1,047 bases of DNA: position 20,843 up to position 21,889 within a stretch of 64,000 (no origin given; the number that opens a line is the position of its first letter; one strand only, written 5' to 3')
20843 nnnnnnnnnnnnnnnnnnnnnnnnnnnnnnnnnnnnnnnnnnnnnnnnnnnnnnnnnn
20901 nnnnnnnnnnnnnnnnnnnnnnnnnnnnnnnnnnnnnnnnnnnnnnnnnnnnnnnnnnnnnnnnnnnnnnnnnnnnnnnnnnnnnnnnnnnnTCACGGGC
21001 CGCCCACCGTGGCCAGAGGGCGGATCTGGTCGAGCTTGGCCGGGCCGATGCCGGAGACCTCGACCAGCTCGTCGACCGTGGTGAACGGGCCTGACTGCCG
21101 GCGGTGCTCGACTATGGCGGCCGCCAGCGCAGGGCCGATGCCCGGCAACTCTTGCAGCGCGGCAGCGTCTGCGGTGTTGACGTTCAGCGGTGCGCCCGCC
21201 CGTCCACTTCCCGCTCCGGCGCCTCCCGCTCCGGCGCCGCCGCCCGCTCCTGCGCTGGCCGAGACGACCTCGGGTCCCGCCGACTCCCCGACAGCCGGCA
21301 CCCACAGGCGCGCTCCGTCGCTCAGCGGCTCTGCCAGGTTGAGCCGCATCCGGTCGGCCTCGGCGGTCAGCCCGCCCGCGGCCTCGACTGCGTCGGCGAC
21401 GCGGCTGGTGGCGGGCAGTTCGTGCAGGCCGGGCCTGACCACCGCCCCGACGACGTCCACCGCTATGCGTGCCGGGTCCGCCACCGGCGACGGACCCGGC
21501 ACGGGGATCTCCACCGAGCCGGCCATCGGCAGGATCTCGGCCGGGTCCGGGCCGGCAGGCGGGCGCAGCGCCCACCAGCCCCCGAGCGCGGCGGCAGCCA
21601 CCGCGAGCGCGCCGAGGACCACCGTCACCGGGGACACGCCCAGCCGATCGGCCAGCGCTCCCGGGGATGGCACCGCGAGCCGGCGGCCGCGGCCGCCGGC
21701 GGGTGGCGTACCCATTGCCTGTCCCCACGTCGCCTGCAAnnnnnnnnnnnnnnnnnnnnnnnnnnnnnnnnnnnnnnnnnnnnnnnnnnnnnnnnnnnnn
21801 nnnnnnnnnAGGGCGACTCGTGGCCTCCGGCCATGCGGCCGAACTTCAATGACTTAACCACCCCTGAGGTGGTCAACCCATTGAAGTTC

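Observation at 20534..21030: Six copies of a 75-bp array that clones the comEA 3' end and keeps an open frame into comEC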

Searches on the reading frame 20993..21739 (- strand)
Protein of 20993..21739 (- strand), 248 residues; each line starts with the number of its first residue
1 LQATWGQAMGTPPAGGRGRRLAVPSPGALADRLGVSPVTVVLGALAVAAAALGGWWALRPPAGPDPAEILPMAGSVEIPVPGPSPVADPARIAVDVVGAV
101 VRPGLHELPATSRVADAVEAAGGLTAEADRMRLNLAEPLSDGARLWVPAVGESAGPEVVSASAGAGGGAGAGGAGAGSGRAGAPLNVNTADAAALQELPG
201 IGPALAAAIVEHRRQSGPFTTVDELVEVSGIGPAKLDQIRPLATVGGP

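Call 10: search_protein_families(library=pfam, proteins=[window:20993-21739:-], max_evalue=0.01)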
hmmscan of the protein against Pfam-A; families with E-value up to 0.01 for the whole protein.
window:20993-21739:- (248 aa): 10 families
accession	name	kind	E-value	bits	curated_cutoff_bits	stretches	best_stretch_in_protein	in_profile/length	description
PF12836.13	HHH_3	-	1.6e-21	76.6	27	1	185-241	6-62/65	Helix-hairpin-helix motif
PF10531.15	SLBB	-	1e-11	44.9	27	1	94-146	2-53/55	SLBB domain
PF00633.29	HHH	-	1.2e-10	41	24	2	186-212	4-30/30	Helix-hairpin-helix motif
PF03934.19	T2SSK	-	3.2e-06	27.8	24.2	1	185-236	1-52/63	Type II secretion system (T2SS), protein K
PF14520.12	HHH_5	-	5.5e-06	27.2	27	0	190-212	32-54/57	Helix-hairpin-helix domain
PF06514.17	PsbU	-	0.00054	20.4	24.5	1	180-231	10-57/93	Photosystem II 12 kDa extrinsic protein (PsbU)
PF14716.13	HHH_8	-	0.00056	20.7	30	0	187-211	44-66/73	Helix-hairpin-helix domain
PF14579.12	HHH_6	-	0.00091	19.8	25.6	1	194-246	26-78/90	Helix-hairpin-helix motif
PF22461.2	SLBB_2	-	0.0025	18.3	27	1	94-130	3-41/79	SLBB domain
PF12826.13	HHH_2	-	0.0053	17.3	27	0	187-212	29-54/64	Helix-hairpin-helix motif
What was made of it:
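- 20993..21739 (-): comEA coding sequence. The start is uncertain: TTG 21739 is the first possible start, and ATG 21715 matches the 240-aa gene call in the same species. The stop is TGA 20995-20993. Pfam SLBB (1e-11) and HHH_3 (1.6e-21), call 10.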

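Call 11: find_encoding_contigs(protein=window:20993-21739:-, flank=6000, max_places=10)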
Protein window:20993-21739:- (248 aa): no gene with exactly this product is on record in the collection.

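Call 50: find_encoding_contigs(protein=window:20993-21715:-, flank=4000, max_places=10)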
Protein window:20993-21715:- (240 aa): no gene with exactly this product is on record in the collection.
